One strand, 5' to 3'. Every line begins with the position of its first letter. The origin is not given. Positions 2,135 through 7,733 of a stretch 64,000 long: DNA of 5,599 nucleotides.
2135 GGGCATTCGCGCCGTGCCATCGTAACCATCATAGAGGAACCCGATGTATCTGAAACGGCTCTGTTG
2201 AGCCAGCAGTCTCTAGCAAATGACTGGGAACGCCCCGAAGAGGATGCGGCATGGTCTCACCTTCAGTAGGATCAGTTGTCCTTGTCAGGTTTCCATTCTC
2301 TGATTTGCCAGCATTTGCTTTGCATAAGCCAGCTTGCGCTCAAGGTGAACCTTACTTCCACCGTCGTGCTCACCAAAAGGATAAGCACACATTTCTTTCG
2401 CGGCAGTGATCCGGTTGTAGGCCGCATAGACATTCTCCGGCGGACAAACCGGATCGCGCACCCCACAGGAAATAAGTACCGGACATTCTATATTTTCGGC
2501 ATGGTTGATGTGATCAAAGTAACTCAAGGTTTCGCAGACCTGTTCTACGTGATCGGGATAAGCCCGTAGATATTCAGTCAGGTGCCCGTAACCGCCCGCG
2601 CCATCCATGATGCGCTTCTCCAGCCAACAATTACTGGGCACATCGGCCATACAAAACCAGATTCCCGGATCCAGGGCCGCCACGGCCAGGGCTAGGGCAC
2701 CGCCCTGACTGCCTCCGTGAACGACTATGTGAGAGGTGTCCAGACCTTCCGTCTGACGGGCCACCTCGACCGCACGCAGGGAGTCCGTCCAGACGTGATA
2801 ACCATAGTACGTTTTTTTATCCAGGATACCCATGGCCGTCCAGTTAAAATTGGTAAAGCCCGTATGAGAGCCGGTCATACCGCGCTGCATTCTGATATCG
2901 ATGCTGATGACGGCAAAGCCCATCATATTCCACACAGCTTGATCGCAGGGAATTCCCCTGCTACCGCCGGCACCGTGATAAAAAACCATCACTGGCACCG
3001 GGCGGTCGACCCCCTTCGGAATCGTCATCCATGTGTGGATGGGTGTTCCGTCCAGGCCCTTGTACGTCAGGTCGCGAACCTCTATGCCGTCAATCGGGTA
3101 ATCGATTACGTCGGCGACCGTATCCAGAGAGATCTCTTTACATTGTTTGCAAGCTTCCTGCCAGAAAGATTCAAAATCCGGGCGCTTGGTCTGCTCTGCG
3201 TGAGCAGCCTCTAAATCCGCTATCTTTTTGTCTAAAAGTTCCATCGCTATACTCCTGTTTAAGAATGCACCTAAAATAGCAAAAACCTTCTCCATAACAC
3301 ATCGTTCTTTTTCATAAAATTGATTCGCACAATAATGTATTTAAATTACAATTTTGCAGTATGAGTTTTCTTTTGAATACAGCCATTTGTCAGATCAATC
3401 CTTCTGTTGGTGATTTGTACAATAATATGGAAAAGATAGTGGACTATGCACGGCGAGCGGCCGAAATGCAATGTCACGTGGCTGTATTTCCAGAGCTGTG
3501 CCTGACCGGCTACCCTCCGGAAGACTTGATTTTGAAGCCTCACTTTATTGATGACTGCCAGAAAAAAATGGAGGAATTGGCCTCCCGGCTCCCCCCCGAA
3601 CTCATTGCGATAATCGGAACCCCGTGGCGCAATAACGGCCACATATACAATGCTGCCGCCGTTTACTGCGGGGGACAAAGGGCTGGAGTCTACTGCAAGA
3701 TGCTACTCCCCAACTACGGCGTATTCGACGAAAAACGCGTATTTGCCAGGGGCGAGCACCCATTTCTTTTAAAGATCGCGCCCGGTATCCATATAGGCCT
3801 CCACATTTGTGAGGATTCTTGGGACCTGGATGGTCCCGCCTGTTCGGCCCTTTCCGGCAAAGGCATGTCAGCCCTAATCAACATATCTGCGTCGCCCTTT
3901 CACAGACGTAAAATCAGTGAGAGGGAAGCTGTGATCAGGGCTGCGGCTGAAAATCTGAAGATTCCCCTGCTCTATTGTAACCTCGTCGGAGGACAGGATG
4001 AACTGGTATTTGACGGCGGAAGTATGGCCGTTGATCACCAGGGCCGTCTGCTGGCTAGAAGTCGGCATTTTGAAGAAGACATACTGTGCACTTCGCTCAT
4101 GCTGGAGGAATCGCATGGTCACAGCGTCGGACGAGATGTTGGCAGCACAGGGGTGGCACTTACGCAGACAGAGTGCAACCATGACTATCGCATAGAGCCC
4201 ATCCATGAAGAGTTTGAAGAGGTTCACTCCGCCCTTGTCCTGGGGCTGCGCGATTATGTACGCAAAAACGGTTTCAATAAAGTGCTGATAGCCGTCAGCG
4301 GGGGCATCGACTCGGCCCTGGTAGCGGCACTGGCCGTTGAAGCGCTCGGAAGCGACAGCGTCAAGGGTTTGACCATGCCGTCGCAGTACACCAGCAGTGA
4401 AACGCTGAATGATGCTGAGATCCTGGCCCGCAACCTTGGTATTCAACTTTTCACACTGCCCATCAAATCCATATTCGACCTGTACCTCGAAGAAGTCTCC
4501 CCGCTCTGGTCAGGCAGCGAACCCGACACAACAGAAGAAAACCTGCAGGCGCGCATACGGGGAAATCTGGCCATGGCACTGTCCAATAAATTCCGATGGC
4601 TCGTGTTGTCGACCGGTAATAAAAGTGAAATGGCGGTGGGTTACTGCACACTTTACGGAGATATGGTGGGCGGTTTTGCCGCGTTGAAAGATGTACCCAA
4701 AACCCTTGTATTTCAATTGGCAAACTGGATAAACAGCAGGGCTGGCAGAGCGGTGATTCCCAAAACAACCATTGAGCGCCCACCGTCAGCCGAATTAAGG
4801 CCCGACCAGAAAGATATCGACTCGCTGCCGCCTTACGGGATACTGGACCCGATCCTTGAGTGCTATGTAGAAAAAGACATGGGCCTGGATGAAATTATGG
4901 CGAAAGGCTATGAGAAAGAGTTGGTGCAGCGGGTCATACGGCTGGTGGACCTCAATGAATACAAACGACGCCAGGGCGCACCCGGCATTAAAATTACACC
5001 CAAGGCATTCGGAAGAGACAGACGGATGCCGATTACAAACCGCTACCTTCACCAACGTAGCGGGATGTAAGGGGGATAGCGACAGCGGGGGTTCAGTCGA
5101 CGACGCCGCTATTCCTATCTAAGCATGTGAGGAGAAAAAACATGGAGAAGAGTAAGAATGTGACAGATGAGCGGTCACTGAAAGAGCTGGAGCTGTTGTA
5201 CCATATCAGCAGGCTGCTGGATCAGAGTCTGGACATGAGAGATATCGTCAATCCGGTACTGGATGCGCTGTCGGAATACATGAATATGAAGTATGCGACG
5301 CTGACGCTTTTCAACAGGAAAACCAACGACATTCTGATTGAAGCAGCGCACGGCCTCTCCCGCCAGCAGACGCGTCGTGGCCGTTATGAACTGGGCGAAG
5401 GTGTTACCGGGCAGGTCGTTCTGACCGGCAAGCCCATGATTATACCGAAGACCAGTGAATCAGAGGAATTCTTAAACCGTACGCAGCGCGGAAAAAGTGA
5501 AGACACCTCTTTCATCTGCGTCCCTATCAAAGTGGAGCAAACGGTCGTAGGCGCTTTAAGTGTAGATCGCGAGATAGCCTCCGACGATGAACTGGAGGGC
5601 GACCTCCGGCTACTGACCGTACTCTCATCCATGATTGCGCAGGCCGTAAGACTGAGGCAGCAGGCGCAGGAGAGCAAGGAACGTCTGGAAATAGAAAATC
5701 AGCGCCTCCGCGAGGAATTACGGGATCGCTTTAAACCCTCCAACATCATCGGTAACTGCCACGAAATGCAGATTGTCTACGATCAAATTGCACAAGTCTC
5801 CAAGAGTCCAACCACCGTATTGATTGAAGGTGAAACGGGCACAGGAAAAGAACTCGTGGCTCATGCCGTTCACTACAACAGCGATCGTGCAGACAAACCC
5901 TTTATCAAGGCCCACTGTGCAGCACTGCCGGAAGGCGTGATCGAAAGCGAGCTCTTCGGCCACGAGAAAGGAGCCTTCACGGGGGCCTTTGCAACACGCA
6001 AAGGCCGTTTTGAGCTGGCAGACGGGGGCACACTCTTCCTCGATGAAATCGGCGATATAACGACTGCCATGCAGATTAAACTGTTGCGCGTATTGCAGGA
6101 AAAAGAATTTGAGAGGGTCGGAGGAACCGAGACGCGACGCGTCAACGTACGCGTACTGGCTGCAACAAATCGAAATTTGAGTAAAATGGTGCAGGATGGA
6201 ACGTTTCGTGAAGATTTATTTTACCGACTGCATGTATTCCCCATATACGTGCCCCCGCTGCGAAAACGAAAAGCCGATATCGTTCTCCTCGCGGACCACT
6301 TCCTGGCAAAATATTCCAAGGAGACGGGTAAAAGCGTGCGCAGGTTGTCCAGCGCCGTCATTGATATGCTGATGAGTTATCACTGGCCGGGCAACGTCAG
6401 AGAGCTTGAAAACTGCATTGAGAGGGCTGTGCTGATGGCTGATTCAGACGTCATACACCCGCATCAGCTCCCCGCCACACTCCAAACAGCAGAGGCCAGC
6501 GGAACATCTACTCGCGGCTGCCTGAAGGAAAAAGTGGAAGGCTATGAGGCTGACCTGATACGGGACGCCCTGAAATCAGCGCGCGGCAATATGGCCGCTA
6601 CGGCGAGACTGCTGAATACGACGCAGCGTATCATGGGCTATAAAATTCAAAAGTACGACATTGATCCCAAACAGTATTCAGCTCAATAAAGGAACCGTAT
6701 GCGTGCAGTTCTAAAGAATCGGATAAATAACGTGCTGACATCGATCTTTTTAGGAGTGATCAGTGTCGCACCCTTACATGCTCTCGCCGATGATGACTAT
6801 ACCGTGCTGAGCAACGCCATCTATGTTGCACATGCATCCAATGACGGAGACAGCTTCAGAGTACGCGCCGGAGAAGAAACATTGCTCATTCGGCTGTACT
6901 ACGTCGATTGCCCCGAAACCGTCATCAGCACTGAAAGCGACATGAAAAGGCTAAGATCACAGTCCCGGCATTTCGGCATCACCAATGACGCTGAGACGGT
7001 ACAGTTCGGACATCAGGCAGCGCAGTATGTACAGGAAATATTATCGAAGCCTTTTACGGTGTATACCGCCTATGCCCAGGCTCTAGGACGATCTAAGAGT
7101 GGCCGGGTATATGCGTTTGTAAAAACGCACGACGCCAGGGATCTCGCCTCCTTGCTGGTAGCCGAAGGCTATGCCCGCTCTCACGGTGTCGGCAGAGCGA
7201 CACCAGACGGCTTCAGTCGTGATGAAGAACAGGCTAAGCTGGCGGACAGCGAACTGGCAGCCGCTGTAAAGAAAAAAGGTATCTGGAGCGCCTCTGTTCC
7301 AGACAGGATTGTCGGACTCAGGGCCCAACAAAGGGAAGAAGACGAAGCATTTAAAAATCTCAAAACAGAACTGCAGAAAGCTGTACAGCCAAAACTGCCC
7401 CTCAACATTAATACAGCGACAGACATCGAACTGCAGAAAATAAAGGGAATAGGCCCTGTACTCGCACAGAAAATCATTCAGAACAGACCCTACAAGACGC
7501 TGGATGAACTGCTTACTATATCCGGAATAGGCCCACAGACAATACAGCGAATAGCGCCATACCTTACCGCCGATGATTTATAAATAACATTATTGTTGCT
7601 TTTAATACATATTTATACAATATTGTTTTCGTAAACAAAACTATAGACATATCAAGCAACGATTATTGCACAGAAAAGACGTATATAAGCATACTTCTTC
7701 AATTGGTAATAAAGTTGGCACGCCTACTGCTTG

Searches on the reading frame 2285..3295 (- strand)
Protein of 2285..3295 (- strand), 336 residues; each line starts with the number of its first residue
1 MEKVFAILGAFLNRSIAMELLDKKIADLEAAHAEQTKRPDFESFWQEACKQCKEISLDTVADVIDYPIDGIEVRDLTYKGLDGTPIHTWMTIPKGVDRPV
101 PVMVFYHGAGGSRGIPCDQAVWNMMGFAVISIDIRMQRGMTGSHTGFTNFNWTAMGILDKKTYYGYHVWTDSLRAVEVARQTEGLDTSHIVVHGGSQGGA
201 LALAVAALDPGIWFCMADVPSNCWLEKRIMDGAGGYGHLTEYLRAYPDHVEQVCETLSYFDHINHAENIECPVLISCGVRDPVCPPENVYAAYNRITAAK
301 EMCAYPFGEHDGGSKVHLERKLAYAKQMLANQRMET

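Call 56: search_protein_families(library=pfam, proteins=[window:2285-3295:-], max_evalue=0.00001)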
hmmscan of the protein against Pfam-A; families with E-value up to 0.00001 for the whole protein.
window:2285-3295:- (336 aa): 4 families
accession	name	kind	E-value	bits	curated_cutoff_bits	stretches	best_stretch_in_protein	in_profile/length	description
PF05448.18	AXE1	-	3.3e-67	227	21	1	18-327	1-320/321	Acetyl xylan esterase (AXE1)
PF00326.27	Peptidase_S9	-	9.2e-12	45.3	22.6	1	162-313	38-190/213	Prolyl oligopeptidase family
PF12146.15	Hydrolase_4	-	2.1e-06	27.7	27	0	264-311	185-233/239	Serine aminopeptidase, S33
PF00561.26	Abhydrolase_1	-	9.9e-06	25.8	25.8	0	101-210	1-91/245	alpha/beta hydrolase fold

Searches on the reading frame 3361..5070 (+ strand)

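Call 56: search_protein_families(library=pfam, proteins=[window:3361-5070:+], max_evalue=0.00001)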
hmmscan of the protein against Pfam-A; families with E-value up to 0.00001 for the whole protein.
window:3361-5070:+ (569 aa): 2 families
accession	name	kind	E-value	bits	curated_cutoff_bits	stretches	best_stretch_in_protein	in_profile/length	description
PF02540.23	NAD_synthase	-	3.2e-72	243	21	1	290-538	3-241/242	NAD synthase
PF00795.27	CN_hydrolase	-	9.9e-27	94.3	23.2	1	7-249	2-249/256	Carbon-nitrogen hydrolase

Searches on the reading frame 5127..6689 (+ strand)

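Call 56: search_protein_families(library=pfam, proteins=[window:5127-6689:+], max_evalue=0.00001)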
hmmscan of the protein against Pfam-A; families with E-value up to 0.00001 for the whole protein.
window:5127-6689:+ (520 aa): 7 families
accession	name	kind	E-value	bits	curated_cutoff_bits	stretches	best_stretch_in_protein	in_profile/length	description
PF00158.32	Sigma54_activat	-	5.5e-72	241.4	20.2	1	207-373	1-167/168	Sigma-54 interaction domain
PF25601.1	AAA_lid_14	-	2.3e-31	107.9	27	1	379-460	1-82/87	AAA+ ATPase lid domain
PF14532.12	Sigma54_activ_2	-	4.1e-20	72.9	25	1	208-378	1-138/138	Sigma-54 interaction domain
PF13185.12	GAF_2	-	5e-15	56.4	28.6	1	35-174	2-135/136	GAF domain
PF01590.32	GAF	-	9.3e-15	55.8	22.4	1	36-174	1-133/133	GAF domain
PF02954.25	HTH_8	-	3e-07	30.5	22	1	474-510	6-42/42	Bacterial regulatory protein, Fis family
PF07728.20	AAA_5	-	2.5e-06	28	22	1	231-351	2-125/139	AAA domain (dynein-related subfamily)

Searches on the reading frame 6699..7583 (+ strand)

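Call 56: search_protein_families(library=pfam, proteins=[window:6699-7583:+], max_evalue=0.00001)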
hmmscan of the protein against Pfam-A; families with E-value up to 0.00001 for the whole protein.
window:6699-7583:+ (294 aa): 5 families
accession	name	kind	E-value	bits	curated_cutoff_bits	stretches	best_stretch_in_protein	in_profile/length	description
PF12836.13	HHH_3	-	5.2e-16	58.9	27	1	235-290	6-65/65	Helix-hairpin-helix motif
PF00633.29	HHH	-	1.7e-10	40.6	24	0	236-260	4-28/30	Helix-hairpin-helix motif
PF00565.23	SNase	-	7.4e-09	36.5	21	1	64-197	2-106/107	Staphylococcal nuclease homologue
PF14520.12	HHH_5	-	2e-07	31.8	27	0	244-285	3-51/57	Helix-hairpin-helix domain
PF06514.17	PsbU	-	8e-06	26.2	24.5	0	237-285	17-65/93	Photosystem II 12 kDa extrinsic protein (PsbU)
